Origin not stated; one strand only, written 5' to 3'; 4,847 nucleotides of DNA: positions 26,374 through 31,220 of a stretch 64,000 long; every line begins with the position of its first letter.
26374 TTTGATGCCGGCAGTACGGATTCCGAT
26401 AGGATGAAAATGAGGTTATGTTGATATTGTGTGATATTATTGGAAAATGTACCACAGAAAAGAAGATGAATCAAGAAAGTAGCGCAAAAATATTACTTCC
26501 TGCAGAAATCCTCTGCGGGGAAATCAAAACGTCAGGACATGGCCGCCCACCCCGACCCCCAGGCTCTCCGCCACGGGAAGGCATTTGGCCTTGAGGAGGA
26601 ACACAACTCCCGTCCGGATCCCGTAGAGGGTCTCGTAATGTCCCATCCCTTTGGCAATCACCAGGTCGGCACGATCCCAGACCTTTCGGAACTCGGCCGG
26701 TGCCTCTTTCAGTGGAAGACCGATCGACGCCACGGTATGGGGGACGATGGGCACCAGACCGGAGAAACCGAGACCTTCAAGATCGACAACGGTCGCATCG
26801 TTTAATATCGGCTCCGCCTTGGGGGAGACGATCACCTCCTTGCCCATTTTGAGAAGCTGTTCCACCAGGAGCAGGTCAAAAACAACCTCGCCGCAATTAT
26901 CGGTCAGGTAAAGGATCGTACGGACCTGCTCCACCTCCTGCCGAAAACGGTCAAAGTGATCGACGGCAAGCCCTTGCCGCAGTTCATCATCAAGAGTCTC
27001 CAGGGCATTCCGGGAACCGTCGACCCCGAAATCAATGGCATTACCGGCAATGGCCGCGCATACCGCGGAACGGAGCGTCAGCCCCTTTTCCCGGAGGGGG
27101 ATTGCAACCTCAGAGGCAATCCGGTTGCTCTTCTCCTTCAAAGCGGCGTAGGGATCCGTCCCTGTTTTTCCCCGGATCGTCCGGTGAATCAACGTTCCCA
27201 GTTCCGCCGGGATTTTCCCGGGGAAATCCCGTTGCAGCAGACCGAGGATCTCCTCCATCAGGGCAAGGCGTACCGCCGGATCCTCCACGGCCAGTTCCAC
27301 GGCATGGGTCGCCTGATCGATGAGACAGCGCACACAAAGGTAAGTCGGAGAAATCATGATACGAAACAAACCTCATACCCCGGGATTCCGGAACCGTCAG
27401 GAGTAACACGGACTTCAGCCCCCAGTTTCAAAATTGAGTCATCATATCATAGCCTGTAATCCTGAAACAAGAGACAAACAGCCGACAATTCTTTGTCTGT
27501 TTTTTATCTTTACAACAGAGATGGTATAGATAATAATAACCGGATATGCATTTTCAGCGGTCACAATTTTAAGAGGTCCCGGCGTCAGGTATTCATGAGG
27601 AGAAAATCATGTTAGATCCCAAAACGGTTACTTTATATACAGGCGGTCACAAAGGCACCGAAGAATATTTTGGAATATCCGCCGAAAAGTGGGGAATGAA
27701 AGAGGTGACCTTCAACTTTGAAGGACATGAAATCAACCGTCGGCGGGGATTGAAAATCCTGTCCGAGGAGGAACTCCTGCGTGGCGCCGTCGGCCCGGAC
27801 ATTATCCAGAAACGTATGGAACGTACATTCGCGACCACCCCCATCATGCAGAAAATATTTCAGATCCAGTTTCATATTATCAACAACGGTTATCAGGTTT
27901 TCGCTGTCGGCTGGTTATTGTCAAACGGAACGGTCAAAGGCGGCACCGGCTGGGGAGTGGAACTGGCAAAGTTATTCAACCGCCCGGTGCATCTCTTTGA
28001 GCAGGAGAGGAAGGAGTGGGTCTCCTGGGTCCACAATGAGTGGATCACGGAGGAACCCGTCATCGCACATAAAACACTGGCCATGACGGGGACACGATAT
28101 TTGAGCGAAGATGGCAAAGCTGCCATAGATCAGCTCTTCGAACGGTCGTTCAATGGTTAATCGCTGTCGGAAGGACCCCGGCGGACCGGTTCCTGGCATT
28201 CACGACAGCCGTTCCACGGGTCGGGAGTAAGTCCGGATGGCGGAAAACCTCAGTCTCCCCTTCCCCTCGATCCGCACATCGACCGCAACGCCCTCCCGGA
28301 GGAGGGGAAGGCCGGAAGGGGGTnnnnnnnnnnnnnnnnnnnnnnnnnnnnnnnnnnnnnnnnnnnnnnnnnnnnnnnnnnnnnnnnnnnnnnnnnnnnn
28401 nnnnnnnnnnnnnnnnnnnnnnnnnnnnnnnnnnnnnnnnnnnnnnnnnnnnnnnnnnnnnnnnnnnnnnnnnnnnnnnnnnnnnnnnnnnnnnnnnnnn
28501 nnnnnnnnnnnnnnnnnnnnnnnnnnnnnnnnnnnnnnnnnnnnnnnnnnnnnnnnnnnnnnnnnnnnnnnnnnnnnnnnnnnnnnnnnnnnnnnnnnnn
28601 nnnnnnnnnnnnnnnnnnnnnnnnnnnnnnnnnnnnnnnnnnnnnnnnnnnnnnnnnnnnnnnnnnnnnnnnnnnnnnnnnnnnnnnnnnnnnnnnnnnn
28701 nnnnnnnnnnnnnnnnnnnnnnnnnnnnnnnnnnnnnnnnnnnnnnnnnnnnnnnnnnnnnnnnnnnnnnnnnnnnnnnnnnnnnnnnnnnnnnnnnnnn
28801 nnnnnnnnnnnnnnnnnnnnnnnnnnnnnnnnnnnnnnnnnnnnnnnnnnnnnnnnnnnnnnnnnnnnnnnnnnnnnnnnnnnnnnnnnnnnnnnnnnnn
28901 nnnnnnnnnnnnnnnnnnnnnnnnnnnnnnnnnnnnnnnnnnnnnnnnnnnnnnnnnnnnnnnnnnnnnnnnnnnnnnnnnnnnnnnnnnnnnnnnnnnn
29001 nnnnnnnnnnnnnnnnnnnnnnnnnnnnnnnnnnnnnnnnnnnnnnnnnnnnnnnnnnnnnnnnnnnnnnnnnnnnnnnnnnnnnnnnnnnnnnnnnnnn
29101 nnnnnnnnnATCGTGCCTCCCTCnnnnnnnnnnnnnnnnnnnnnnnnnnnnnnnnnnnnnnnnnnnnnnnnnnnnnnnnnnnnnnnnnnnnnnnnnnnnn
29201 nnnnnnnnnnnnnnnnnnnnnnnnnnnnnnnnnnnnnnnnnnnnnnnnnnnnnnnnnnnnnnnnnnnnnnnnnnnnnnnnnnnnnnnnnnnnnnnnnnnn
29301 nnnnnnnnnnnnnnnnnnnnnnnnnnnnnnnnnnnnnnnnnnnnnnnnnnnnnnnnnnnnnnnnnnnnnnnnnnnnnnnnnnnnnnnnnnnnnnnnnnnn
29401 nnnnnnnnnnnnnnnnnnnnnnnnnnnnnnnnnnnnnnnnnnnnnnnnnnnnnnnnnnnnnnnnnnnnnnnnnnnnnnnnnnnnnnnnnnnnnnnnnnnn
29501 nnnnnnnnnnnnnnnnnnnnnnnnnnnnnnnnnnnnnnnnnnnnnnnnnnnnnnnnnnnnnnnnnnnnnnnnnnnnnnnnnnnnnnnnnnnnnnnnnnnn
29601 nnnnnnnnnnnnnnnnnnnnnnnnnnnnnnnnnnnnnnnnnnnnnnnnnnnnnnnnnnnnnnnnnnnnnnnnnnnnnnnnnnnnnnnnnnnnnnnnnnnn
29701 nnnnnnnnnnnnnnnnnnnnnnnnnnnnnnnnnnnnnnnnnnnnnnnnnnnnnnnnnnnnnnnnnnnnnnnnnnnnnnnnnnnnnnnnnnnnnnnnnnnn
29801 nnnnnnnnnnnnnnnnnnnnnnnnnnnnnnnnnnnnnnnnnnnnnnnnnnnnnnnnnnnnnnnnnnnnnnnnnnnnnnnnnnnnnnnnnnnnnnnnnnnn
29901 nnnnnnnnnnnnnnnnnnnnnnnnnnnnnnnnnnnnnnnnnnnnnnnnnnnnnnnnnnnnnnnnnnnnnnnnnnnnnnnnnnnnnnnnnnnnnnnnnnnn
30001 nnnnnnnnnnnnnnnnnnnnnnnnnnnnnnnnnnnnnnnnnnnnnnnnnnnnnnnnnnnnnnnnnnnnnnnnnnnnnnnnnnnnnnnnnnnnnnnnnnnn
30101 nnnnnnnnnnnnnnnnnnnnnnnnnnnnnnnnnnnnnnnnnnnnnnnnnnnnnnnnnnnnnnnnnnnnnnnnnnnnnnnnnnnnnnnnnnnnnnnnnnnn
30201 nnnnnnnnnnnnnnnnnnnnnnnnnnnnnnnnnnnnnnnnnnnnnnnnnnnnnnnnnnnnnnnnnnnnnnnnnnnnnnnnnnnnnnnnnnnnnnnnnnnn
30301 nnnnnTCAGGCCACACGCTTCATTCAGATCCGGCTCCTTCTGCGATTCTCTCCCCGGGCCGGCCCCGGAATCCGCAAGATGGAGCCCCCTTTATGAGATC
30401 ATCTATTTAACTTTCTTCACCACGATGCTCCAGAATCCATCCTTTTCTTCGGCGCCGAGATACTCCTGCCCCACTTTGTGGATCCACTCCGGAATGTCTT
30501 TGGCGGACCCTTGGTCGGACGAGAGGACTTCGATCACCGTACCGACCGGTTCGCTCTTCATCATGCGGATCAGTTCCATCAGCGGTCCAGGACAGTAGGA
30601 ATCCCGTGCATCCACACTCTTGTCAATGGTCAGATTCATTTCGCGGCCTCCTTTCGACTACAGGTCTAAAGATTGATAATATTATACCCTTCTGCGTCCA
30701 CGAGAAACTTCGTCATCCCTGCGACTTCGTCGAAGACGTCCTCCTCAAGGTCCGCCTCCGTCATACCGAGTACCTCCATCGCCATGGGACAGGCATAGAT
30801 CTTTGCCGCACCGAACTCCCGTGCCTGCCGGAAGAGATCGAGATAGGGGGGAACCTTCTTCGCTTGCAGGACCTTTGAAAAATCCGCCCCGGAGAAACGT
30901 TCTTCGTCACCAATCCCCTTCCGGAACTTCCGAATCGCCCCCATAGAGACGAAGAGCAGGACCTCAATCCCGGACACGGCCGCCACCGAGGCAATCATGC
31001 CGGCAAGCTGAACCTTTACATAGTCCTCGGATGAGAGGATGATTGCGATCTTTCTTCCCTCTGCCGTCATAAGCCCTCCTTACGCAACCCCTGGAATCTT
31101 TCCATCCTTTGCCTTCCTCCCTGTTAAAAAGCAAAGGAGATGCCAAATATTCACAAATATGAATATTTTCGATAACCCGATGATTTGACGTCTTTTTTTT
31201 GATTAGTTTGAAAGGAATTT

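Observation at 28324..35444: Sigma-54 / two-component-controlled sulfur-relay and SQR operon (FAD-dehydrogenase, Cys-rich HK, NtrC-type RR, then -24/-12 promoter, dsrE, tusA, sqr, DUF1641)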

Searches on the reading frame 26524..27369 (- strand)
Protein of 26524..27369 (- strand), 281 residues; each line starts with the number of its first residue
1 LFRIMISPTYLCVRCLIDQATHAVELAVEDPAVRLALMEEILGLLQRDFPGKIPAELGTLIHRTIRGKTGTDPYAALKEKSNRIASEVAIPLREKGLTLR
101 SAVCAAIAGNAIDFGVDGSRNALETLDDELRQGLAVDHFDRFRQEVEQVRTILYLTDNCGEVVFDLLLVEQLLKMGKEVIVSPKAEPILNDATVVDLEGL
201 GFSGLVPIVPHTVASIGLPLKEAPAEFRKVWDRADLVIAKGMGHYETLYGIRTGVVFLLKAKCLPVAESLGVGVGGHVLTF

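Call 3: search_protein_families(library=pfam, proteins=[window:26524-27369:-], max_evalue=0.01)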
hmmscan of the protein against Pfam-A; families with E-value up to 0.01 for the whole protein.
window:26524-27369:- (281 aa): 1 family
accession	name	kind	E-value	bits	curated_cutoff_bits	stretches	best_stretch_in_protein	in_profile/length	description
PF01937.24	ARMT1-like_dom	-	1.1e-55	189.5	25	1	12-277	5-310/311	Damage-control phosphatase ARMT1-like domain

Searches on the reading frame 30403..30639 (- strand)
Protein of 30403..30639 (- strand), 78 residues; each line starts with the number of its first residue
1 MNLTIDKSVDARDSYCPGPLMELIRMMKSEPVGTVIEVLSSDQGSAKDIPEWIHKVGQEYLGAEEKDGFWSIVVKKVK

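Call 3: search_protein_families(library=pfam, proteins=[window:30403-30639:-], max_evalue=0.01)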
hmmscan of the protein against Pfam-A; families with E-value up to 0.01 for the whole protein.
window:30403-30639:- (78 aa): 1 family
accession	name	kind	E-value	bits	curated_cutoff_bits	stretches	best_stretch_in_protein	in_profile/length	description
PF01206.22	TusA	-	1.7e-18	66.6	28.6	1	8-76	2-70/70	Sulfurtransferase TusA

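Call 5: search_protein_families(library=ncbifam, proteins=[window:30403-30639:-], max_evalue=0.01)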
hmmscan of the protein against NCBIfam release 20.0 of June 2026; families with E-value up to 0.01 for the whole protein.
window:30403-30639:- (78 aa): 3 families
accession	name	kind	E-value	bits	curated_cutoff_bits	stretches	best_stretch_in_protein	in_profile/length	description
NF001423.0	PRK00299.1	equivalog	2.7e-06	27.1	78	1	4-76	7-79/82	sulfurtransferase TusA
TIGR03527.1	selenium_YedF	equivalog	2.8e-05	24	110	1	9-76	1-68/194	sulfurtransferase-like selenium metabolism protein YedF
NF008242.0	PRK11018.1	equivalog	0.00018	21.1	79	1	3-66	5-68/78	sulfurtransferase-like selenium metabolism protein YedF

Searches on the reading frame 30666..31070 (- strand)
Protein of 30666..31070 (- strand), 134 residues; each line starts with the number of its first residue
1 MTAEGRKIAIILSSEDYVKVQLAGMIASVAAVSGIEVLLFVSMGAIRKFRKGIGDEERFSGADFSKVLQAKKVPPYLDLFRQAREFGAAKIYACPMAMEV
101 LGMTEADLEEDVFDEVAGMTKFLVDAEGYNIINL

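Call 3: search_protein_families(library=pfam, proteins=[window:30666-31070:-], max_evalue=0.01)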
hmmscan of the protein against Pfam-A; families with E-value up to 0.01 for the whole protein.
window:30666-31070:- (134 aa): 2 families
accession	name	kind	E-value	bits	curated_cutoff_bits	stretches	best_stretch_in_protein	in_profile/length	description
PF13686.11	DrsE_2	-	5.8e-11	43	25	1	65-130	90-152/156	DsrE/DsrF/DrsH-like family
PF02635.20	DsrE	-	1.8e-08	35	22.7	1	7-122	2-103/116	DsrE/DsrF-like family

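Call 5: search_protein_families(library=ncbifam, proteins=[window:30666-31070:-], max_evalue=0.01)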
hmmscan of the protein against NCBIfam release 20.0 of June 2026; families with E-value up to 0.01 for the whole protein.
window:30666-31070:- (134 aa): 0 families

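Call 50: search_solved_structures(query=window:30666-31070:-, max_evalue=1, show_alignments=2)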
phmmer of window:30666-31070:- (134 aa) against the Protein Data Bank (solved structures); distinct sequences matched with E-value up to 1: 2.
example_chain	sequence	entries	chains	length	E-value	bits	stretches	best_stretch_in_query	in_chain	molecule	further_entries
2qs7_A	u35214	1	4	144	1.8e-12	50.8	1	5-129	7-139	Uncharacterized protein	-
3pnx_A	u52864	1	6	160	6.9e-05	26.3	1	66-112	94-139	Putative sulfurtransferase dsrE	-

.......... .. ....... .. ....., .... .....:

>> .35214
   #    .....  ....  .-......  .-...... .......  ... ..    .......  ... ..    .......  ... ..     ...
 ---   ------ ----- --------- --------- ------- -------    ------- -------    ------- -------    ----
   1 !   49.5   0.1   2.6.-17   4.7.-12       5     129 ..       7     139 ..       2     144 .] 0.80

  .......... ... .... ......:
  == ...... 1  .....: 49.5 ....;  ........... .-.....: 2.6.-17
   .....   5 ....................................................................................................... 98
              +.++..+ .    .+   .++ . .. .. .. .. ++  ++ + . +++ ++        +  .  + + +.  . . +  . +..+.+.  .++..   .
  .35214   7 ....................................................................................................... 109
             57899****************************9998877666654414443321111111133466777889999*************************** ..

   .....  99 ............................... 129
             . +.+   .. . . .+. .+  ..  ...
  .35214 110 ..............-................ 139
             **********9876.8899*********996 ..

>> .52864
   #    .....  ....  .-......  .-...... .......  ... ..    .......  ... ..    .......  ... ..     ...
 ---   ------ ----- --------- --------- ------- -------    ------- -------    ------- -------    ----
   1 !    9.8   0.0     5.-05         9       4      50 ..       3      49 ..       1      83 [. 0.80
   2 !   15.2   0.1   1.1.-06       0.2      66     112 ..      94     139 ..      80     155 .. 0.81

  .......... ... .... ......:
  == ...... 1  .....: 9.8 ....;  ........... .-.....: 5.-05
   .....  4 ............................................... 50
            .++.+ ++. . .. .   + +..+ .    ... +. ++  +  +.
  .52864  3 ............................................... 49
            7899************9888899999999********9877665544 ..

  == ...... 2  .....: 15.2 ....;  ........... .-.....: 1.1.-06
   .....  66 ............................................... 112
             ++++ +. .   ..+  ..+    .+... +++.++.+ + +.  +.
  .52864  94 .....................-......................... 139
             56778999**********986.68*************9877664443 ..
